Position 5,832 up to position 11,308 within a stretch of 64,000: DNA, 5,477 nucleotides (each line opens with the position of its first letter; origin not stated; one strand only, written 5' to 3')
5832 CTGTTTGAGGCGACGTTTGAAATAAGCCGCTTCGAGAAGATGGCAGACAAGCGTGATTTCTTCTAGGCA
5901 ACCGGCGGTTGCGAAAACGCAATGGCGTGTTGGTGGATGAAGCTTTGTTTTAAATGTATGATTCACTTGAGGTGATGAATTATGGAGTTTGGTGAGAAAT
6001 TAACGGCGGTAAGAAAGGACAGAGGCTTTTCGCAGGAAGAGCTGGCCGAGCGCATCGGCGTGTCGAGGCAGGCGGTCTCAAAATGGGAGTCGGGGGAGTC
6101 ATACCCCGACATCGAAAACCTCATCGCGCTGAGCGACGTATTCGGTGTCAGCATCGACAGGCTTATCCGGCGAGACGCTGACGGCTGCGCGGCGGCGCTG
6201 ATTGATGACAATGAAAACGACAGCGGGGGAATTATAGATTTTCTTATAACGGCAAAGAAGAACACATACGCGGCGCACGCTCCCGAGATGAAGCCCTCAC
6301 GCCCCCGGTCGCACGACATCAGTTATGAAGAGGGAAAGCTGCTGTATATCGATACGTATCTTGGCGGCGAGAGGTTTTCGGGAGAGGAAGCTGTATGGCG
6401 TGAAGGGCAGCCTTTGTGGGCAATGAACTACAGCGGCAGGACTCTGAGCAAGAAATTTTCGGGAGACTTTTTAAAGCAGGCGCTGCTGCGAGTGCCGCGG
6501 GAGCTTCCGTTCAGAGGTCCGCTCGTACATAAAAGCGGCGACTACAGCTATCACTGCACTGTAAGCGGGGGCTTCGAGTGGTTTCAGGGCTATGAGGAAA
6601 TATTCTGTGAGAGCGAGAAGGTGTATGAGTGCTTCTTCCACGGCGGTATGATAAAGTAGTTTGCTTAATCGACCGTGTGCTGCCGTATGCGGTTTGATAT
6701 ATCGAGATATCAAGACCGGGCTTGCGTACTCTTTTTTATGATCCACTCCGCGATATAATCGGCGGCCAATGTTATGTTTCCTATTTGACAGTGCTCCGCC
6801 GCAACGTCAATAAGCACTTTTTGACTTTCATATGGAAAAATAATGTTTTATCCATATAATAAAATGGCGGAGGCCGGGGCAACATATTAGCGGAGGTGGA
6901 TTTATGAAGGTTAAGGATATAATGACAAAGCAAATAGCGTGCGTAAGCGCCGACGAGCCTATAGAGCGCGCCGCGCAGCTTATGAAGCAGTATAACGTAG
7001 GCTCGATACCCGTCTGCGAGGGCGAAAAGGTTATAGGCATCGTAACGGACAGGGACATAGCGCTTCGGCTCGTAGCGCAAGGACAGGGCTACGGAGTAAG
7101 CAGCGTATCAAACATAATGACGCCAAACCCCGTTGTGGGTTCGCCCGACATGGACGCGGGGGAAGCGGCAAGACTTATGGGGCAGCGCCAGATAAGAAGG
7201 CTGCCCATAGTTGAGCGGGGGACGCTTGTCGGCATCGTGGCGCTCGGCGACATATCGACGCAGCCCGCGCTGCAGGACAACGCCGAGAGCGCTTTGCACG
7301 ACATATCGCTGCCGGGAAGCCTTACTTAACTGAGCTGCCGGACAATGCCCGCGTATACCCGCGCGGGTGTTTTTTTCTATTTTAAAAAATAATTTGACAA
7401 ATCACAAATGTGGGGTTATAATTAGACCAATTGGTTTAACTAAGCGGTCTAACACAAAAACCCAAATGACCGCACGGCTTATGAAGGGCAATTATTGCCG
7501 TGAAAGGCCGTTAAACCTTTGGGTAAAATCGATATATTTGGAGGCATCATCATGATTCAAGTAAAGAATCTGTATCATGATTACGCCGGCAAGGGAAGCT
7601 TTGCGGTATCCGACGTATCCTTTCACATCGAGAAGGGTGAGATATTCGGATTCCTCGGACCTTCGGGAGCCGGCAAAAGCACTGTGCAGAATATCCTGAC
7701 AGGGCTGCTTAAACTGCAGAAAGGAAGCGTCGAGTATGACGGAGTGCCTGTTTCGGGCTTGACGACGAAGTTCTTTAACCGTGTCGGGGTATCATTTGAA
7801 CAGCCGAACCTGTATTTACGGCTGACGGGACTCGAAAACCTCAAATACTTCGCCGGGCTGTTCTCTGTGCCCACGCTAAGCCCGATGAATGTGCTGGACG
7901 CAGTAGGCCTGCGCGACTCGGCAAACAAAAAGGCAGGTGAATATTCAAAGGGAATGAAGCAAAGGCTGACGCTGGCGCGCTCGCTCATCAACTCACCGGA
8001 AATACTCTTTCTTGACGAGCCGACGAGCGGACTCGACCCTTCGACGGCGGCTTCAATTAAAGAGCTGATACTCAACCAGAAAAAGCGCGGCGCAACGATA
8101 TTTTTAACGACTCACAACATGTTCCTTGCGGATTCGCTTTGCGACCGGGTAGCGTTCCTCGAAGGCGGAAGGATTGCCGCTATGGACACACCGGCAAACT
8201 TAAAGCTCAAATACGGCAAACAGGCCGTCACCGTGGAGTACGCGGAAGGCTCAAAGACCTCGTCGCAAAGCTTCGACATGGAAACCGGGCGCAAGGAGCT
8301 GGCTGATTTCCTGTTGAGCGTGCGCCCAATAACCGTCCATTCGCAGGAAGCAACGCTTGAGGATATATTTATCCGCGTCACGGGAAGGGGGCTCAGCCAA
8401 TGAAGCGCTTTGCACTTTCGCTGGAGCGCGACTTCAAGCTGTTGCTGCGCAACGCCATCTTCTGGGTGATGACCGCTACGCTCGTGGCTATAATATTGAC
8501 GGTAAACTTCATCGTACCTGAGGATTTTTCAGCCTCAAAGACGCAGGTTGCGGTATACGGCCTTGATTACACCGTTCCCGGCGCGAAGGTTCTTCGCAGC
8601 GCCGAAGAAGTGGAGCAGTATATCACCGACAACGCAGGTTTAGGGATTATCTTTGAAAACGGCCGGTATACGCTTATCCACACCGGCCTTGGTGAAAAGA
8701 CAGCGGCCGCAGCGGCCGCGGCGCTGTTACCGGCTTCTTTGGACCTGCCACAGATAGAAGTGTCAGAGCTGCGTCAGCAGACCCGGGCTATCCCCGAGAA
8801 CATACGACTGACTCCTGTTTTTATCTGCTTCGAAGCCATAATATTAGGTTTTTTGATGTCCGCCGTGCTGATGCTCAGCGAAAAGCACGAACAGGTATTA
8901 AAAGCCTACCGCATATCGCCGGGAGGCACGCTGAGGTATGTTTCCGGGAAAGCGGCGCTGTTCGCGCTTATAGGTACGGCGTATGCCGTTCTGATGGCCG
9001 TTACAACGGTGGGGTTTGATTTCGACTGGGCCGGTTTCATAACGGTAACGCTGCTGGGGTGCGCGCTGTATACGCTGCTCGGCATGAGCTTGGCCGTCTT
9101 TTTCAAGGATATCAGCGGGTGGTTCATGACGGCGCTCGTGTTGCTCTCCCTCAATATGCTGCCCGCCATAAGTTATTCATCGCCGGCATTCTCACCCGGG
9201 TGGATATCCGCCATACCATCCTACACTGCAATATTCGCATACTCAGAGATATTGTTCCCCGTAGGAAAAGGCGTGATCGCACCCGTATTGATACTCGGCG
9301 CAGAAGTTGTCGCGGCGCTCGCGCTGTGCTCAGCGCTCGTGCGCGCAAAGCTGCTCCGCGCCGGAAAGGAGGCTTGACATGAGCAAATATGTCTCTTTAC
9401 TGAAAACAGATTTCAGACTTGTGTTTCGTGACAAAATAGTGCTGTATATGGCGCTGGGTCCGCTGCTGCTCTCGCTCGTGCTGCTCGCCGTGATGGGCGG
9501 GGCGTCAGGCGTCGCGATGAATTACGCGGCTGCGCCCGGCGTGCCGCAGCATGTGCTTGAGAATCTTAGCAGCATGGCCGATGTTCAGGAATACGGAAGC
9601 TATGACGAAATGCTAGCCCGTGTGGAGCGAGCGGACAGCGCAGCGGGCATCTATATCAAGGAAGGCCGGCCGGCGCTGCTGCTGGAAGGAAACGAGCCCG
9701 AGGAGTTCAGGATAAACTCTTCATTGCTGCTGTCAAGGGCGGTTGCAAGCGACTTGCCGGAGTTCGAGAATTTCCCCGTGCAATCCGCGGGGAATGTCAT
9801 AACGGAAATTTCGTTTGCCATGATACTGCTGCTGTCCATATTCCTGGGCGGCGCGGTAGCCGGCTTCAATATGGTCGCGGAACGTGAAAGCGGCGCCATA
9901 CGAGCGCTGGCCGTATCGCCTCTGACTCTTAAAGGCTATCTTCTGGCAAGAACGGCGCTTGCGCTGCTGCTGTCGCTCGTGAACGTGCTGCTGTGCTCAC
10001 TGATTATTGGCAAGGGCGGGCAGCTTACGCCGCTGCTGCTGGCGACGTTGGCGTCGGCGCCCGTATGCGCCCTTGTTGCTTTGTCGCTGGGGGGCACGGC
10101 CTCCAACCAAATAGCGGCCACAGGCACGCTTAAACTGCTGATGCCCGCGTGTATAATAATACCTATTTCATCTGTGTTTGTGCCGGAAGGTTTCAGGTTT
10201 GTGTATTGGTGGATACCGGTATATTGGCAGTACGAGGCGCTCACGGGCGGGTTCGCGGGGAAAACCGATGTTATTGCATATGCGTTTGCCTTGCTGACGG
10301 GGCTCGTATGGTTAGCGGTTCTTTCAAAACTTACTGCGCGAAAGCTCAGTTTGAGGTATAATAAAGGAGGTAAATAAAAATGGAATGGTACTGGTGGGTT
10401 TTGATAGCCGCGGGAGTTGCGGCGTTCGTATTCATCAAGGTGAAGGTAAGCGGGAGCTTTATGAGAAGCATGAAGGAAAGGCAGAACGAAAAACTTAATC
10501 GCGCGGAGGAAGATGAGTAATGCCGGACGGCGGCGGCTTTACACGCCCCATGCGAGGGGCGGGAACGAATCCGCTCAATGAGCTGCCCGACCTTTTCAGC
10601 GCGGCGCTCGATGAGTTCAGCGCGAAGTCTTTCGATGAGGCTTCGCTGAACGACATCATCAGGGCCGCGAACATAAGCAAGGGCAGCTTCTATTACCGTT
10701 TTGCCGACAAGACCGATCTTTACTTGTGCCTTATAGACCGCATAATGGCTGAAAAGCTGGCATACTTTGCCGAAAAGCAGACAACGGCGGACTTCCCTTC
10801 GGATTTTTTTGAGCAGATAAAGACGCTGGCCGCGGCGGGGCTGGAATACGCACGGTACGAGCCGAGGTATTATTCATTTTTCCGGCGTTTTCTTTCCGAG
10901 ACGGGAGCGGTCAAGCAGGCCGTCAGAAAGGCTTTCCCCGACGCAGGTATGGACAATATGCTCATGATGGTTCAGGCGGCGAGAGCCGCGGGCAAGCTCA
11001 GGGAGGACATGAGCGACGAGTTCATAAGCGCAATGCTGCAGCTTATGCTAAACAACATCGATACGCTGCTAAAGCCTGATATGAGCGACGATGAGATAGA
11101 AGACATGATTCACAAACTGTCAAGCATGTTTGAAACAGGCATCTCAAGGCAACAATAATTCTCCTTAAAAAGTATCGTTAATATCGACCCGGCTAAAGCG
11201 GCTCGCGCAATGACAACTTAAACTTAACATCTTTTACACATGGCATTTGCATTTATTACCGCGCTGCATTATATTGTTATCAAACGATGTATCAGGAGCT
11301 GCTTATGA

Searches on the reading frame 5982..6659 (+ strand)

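Call 32: search_protein_families(library=pfam, proteins=[window:5982-6659:+], max_evalue=0.00001)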
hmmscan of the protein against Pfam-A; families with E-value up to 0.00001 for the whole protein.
window:5982-6659:+ (225 aa): 6 families
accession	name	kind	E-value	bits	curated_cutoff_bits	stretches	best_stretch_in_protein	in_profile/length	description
PF18931.5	DUF5680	-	1.8e-35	121.9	25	1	124-224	1-104/104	Domain of unknown function (DUF5680)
PF01381.28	HTH_3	-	5.9e-20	71.5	23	1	9-61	3-55/55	Helix-turn-helix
PF12844.13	HTH_19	-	3.9e-12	46.3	30.2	1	4-63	1-60/64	Helix-turn-helix domain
PF13560.12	HTH_31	-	8.9e-12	45.6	27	1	2-59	1-59/64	Helix-turn-helix domain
PF13443.12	HTH_26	-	4.8e-09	36.8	22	1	6-65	1-61/63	Cro/C1-type HTH DNA-binding domain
PF07022.19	Phage_CI_repr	-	3.8e-06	27.6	22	1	15-62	11-58/65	Bacteriophage CI repressor helix-turn-helix domain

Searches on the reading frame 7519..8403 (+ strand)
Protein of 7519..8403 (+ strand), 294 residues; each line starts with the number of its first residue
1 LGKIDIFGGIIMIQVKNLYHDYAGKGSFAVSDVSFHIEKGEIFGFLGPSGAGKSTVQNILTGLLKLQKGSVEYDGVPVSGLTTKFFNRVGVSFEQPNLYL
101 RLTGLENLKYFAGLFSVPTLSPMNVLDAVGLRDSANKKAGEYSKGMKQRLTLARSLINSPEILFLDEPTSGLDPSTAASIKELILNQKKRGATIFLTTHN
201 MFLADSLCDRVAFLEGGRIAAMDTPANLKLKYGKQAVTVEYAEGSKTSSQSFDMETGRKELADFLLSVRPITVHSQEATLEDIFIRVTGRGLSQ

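Call 32: search_protein_families(library=pfam, proteins=[window:7519-8403:+], max_evalue=0.00001)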
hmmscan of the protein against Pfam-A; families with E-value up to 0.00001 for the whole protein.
window:7519-8403:+ (294 aa): 2 families
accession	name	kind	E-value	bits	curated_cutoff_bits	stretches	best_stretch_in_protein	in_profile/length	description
PF00005.33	ABC_tran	-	8.6e-29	101.3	25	1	31-170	2-137/137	ABC transporter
PF13304.12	AAA_21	-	3.4e-13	50.8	27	1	139-205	235-304/304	AAA domain, putative AbiEii toxin, Type IV TA system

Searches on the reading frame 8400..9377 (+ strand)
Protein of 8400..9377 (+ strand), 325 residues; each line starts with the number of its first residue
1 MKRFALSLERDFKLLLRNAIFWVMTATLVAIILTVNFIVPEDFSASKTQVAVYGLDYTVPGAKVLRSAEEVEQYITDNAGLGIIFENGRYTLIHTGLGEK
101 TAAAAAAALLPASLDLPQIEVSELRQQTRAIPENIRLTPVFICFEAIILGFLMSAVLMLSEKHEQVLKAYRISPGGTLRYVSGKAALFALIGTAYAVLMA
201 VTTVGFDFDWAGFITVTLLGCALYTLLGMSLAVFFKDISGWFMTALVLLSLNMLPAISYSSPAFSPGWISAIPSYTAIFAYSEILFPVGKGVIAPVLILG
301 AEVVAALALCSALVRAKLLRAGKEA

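Call 32: search_protein_families(library=pfam, proteins=[window:8400-9377:+], max_evalue=0.00001)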
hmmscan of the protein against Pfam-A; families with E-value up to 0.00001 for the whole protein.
window:8400-9377:+ (325 aa): 2 families
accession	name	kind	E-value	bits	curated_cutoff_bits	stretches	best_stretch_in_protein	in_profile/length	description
PF24686.1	FLQE3_permease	-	4.3e-14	53.2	60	1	138-278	46-185/232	Fluoroquinolones export permease protein family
PF12698.13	ABC2_membrane_3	-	5.1e-08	32.8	31.6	1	138-309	165-344/347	ABC-2 family transporter protein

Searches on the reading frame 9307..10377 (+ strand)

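Call 32: search_protein_families(library=pfam, proteins=[window:9307-10377:+], max_evalue=0.00001)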
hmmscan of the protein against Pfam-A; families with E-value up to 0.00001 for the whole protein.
window:9307-10377:+ (356 aa): 2 families
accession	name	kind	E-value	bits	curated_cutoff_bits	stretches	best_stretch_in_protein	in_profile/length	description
PF12698.13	ABC2_membrane_3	-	1.1e-12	48.1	31.6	1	45-337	3-343/347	ABC-2 family transporter protein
PF01061.29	ABC2_membrane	-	3e-06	27.4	26.9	1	167-315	48-209/211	ABC-2 type transporter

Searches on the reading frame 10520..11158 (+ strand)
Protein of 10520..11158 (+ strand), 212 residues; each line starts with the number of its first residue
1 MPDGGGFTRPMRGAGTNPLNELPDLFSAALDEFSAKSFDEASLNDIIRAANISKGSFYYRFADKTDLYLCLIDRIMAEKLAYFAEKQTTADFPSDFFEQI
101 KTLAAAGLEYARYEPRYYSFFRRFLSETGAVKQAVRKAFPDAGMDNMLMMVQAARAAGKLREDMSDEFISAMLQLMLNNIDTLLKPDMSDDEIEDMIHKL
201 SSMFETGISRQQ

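Call 32: search_protein_families(library=pfam, proteins=[window:10520-11158:+], max_evalue=0.00001)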
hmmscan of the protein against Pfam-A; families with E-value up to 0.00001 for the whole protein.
window:10520-11158:+ (212 aa): 1 family
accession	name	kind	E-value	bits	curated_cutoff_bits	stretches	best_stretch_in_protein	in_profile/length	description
PF00440.29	TetR_N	-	9.6e-12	44.9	24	1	26-69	2-45/47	Bacterial regulatory proteins, tetR family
